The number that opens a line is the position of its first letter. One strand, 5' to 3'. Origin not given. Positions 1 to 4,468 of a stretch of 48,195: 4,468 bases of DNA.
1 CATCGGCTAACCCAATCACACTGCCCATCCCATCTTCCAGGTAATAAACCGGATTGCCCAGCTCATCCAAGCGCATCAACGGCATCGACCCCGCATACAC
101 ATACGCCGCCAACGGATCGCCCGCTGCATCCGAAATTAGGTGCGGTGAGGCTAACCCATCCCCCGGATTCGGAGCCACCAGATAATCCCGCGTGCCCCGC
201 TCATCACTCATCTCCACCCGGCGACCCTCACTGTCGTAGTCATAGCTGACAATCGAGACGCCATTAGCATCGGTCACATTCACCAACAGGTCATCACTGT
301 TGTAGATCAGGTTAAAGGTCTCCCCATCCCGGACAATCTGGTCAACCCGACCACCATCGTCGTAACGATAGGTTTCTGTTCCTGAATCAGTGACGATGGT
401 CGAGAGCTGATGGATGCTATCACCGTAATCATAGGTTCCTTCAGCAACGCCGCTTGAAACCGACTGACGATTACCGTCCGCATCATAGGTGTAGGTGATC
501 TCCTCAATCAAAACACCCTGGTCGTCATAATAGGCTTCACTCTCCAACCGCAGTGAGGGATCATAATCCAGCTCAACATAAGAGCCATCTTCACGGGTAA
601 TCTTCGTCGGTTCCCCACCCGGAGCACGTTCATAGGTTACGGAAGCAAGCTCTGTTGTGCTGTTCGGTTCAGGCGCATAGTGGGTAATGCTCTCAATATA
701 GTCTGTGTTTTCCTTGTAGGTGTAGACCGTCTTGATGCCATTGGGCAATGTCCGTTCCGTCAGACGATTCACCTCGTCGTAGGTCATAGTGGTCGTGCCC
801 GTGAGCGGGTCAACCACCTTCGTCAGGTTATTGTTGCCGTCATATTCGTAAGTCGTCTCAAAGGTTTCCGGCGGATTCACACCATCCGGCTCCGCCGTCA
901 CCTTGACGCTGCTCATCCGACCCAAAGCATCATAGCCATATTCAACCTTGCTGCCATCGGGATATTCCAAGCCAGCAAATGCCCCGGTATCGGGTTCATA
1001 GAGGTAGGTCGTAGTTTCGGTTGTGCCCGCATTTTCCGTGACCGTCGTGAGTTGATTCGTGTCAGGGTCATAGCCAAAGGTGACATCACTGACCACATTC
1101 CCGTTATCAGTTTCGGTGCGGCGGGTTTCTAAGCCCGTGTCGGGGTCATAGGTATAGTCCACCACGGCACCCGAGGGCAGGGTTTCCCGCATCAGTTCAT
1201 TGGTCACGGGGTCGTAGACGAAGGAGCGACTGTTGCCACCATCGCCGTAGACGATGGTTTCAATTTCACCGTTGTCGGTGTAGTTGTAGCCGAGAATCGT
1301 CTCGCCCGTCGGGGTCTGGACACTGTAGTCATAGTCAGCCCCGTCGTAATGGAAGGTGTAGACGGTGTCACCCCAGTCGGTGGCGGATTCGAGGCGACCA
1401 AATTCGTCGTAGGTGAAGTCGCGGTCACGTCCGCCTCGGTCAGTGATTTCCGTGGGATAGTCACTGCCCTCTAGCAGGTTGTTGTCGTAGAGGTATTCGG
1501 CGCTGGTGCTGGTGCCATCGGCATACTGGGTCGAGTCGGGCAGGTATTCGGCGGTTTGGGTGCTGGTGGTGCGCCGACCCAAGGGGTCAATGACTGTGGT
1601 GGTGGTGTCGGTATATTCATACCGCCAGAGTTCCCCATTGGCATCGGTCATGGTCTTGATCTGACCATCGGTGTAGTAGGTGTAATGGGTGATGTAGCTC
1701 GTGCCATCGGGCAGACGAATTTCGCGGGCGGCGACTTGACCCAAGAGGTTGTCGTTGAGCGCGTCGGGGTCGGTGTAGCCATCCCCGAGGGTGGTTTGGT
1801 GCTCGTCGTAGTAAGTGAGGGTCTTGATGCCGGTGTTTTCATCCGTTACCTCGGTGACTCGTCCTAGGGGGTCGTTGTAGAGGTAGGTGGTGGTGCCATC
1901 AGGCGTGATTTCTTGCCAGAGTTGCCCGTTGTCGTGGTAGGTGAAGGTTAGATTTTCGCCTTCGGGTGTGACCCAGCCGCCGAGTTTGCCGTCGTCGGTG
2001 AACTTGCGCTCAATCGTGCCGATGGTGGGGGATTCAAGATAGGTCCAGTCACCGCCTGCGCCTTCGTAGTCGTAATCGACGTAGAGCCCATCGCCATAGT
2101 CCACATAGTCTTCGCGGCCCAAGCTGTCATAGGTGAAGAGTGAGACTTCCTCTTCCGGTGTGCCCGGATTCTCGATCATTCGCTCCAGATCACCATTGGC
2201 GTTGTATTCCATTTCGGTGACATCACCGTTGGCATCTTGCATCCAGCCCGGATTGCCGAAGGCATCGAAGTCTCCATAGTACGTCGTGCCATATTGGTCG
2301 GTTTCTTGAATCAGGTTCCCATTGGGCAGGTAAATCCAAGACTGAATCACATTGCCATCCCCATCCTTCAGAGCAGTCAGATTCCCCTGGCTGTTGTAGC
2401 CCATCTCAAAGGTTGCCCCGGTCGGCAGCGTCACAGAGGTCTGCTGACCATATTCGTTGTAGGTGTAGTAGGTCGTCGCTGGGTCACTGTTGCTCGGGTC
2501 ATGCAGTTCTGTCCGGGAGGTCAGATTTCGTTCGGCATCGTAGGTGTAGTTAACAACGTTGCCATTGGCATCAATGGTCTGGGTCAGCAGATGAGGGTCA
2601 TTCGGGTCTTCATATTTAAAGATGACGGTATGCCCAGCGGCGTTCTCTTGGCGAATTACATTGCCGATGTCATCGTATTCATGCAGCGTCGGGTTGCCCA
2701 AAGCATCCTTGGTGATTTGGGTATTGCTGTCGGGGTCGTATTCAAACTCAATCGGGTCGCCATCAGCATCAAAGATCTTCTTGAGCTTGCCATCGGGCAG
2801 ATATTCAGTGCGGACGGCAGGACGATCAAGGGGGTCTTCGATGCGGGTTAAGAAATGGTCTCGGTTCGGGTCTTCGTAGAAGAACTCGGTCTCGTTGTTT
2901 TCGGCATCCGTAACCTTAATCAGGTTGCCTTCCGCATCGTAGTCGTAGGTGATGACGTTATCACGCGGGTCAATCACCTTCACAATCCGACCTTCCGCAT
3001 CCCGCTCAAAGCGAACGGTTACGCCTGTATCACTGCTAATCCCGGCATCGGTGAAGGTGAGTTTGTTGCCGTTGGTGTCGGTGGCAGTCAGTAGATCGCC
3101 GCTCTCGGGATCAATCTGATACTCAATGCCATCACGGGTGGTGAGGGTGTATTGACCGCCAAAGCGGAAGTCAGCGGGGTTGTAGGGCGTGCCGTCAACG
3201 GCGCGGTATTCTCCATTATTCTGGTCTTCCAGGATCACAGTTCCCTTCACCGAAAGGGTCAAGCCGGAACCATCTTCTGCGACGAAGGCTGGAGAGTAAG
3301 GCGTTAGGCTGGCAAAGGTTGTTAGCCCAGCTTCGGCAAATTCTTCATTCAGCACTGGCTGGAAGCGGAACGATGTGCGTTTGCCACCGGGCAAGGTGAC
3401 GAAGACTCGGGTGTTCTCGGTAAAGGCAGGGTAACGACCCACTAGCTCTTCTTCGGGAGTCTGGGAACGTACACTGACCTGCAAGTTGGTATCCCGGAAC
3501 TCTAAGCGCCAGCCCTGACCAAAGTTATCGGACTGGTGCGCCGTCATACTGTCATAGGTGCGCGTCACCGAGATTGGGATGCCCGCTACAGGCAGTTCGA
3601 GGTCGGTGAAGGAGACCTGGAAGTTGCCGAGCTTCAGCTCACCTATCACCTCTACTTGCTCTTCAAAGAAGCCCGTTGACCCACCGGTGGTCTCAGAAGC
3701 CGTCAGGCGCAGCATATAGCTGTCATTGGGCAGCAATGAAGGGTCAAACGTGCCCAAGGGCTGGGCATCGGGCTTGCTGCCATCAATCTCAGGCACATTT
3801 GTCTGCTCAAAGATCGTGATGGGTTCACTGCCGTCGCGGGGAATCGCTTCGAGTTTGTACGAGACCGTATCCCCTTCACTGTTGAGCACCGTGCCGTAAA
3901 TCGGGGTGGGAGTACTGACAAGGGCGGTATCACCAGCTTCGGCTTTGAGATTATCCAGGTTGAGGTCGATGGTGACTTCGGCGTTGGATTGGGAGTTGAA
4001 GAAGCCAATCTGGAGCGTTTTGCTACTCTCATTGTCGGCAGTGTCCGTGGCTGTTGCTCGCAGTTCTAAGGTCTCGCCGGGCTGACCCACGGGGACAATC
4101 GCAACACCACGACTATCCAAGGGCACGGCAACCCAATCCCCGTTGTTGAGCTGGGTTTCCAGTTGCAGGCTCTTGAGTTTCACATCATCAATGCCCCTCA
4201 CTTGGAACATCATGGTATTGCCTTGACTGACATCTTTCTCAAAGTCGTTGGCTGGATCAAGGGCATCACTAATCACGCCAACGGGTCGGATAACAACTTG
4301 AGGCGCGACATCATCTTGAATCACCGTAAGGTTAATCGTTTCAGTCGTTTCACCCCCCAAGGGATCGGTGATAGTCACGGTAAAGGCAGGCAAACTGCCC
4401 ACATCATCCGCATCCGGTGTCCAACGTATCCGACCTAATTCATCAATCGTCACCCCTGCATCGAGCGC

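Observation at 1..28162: Giant Rhs/YD-repeat protein divergently paired with an atypical ABC / HlyD / PPIase secretion operon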

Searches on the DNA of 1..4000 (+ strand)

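Call 11: search_dna_similar(query=window:1-4000:+, collection=plasmids, mode=near, max_rows=15)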
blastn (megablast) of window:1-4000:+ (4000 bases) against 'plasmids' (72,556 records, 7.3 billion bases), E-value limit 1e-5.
No match.

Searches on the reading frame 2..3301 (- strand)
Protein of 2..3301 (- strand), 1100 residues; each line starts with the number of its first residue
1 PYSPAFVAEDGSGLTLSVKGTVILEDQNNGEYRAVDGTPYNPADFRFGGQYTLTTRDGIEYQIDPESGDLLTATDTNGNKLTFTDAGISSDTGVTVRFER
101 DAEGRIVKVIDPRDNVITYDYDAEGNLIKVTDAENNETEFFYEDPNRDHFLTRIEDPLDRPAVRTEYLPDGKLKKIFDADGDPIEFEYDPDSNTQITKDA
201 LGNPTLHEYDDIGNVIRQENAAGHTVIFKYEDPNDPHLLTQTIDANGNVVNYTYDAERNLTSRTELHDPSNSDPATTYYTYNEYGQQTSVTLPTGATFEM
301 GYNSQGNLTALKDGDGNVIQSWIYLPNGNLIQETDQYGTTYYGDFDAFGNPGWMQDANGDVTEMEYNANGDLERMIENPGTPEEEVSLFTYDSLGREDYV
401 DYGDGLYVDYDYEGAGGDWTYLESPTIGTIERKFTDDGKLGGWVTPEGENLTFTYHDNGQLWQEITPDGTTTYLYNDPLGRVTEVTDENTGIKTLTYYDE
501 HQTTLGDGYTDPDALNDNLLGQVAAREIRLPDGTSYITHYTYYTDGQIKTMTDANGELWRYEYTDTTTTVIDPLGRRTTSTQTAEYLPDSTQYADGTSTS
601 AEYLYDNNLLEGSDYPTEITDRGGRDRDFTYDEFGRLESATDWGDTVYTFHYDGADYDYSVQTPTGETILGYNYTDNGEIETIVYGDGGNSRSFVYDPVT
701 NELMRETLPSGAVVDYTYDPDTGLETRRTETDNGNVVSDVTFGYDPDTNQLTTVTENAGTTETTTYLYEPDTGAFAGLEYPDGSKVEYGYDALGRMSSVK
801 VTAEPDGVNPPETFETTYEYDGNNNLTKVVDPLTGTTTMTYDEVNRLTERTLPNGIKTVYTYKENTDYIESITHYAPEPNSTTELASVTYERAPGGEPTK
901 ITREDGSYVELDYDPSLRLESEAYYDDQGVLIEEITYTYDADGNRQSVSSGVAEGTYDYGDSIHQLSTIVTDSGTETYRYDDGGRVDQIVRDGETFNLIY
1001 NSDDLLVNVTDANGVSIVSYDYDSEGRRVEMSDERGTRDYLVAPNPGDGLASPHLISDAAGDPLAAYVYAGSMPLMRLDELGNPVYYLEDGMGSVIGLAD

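Call 17: find_homologous_proteins(query=window:2-3301:-, max_evalue=1e-20)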
Query window:2-3301:- (1100 aa): 1750 proteins with E <= 1e-20 among 8000 candidates; the best 120 are listed.
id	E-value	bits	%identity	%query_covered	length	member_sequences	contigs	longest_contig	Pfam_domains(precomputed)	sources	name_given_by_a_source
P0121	0.0e+0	1176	55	98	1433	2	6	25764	PF05593.20,PF25023.2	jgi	jgi:RHS repeat-associated protein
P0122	0.0e+0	1033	50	95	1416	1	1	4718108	PF05593.20,PF25023.2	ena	-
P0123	0.0e+0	1023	55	85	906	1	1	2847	PF05593.20,PF25023.2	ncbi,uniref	ncbi:hypothetical protein [Crocosphaera sp. Alani8]|uniref:hypothetical protein n=1 Tax=Crocosphaera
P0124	1.9e-292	992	49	100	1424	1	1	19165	PF05593.20,PF25023.2,PF20148.5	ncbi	ncbi:MAG: RHS repeat-associated core domain-containing protein, partial [Cyanobacteria bacterium P01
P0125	4.0e-263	895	47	99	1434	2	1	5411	PF05593.20,PF25023.2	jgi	-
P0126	3.1e-261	888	50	84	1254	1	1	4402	PF05593.20,PF25023.2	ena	-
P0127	4.4e-261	888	47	100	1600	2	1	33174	PF05593.20,PF25023.2,PF20148.5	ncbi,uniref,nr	ncbi:RHS repeat domain-containing protein [Argonema antarcticum]|uniref:RHS repeat domain-containing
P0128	5.7e-261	887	46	100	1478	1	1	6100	PF05593.20,PF25023.2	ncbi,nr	ncbi:MAG: RHS repeat protein, partial [Desertifilum sp. SIO1I2]|nr:RHS repeat protein [Desertifilum 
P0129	3.2e-258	878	46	100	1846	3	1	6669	PF17963.8,PF05593.20,PF25023.2,PF05345.19,PF20148.5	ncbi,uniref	ncbi:RHS repeat-associated core domain-containing protein [Nostoc sp. CCY 9925]|uniref:RHS repeat-as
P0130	4.8e-258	878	46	100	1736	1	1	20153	PF05593.20,PF25023.2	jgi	-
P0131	3.7e-254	865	45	100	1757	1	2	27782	PF05593.20,PF25023.2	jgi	jgi:RHS repeat-associated protein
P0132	9.5e-253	860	46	100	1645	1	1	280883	PF05593.20,PF25023.2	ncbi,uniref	ncbi:RHS repeat-associated core domain-containing protein [Nostoc sp. C117]|uniref:RHS repeat-associ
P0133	2.1e-249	849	45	100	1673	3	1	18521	PF05593.20,PF25023.2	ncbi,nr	ncbi:hypothetical protein LC593_32470 [Nostoc sp. CHAB 5844]|nr:hypothetical protein [Nostoc sp. CHA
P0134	2.4e-247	842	45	94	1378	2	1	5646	PF05593.20,PF25023.2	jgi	jgi:RHS repeat-associated protein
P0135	6.2e-244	831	45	100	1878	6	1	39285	PF17963.8,PF05593.20,PF25023.2,PF05345.19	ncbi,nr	ncbi:RHS repeat protein [Aulosira sp. FACHB-615]|nr:RHS repeat-associated core domain-containing pro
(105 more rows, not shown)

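Call 59: find_encoding_contigs(protein=P0121, flank=10000, max_places=3)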
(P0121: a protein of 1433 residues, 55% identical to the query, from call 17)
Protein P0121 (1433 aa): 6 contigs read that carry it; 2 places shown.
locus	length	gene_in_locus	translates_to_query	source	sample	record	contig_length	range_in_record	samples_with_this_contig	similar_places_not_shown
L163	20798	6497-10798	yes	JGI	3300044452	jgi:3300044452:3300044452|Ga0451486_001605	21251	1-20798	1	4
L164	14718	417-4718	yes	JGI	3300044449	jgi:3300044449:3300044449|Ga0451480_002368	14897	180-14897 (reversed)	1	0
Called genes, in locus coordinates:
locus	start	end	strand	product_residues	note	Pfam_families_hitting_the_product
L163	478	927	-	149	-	-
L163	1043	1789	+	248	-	PF25023:TEN_YD-shell (weak), PF05593:RHS_repeat (weak), PF25023:TEN_YD-shell (weak), PF05593:RHS_repeat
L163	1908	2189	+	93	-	PF05593:RHS_repeat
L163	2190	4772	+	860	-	PF25023:TEN_YD-shell, PF05593:RHS_repeat, PF25023:TEN_YD-shell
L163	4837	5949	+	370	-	PF12796:Ank_2, PF13606:Ank_3 (faint), PF13637:Ank_4, PF13857:Ank_5 (weak), PF00023:Ank (weak), PF12796:Ank_2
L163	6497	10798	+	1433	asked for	PF25023:TEN_YD-shell, PF05593:RHS_repeat (weak), PF25023:TEN_YD-shell (weak), PF05593:RHS_repeat (weak), PF25023:TEN_YD-shell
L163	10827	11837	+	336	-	PF12796:Ank_2, PF13606:Ank_3 (faint), PF23745:ANK_LRRK2 (faint), PF24521:Ank_KRIT1 (faint), PF12796:Ank_2, PF13637:Ank_4 (weak), PF00023:Ank (weak), PF12796:Ank_2, +1 more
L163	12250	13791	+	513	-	PF05593:RHS_repeat (weak), PF25023:TEN_YD-shell (weak), PF05593:RHS_repeat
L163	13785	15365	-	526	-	PF00474:SSF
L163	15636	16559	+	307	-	PF00149:Metallophos, PF12850:Metallophos_2 (weak)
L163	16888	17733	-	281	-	PF01209:Ubie_methyltran (weak), PF13489:Methyltransf_23 (weak), PF13847:Methyltransf_31, PF08241:Methyltransf_11, PF08242:Methyltransf_12, PF13649:Methyltransf_25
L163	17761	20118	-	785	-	PF13188:PAS_8 (faint), PF08447:PAS_3, PF00989:PAS, PF08448:PAS_4, PF13426:PAS_9 (weak), PF00990:GGDEF, PF00563:EAL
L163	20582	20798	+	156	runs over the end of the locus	PF01584:CheW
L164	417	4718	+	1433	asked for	PF25023:TEN_YD-shell, PF05593:RHS_repeat (weak), PF25023:TEN_YD-shell (weak), PF05593:RHS_repeat (weak), PF25023:TEN_YD-shell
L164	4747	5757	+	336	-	PF12796:Ank_2, PF13606:Ank_3 (faint), PF23745:ANK_LRRK2 (faint), PF24521:Ank_KRIT1 (faint), PF12796:Ank_2, PF13637:Ank_4 (weak), PF00023:Ank (weak), PF12796:Ank_2, +1 more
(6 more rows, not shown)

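Call 60: find_encoding_contigs(protein=P0124, flank=10000, max_places=2)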
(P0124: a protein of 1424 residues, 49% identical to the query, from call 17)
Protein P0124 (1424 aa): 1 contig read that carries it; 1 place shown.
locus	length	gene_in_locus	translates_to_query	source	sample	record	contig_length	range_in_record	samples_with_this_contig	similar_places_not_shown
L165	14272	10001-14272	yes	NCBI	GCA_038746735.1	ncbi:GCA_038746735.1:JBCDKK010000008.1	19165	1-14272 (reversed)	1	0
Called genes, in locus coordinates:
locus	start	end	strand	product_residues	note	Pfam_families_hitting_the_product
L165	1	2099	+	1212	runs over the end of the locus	PF01565:FAD_binding_4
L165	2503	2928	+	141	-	PF03400:DDE_Tnp_IS1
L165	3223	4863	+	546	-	PF00515:TPR_1 (faint), PF13181:TPR_8 (faint), PF13414:TPR_11 (faint), PF13428:TPR_14 (faint), PF13432:TPR_16 (faint), PF07719:TPR_2 (weak), PF13424:TPR_12 (weak)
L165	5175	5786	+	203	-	PF05685:Uma2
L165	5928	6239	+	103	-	-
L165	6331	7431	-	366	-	-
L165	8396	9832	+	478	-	-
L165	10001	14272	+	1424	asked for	PF20148:DUF6531 (weak), PF05593:RHS_repeat, PF25023:TEN_YD-shell, PF05593:RHS_repeat, PF25023:TEN_YD-shell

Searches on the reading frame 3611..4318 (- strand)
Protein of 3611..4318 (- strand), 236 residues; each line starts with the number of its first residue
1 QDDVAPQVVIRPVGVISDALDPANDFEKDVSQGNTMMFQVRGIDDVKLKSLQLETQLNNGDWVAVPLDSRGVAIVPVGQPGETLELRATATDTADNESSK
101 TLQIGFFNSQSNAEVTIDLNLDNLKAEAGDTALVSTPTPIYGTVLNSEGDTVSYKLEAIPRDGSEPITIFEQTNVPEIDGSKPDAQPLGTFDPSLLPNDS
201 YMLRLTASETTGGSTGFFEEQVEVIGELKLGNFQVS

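Call 77: search_protein_families(library=pfam, proteins=[window:3611-4318:-], max_evalue=1)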
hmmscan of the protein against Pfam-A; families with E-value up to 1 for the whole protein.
window:3611-4318:- (236 aa): 0 families
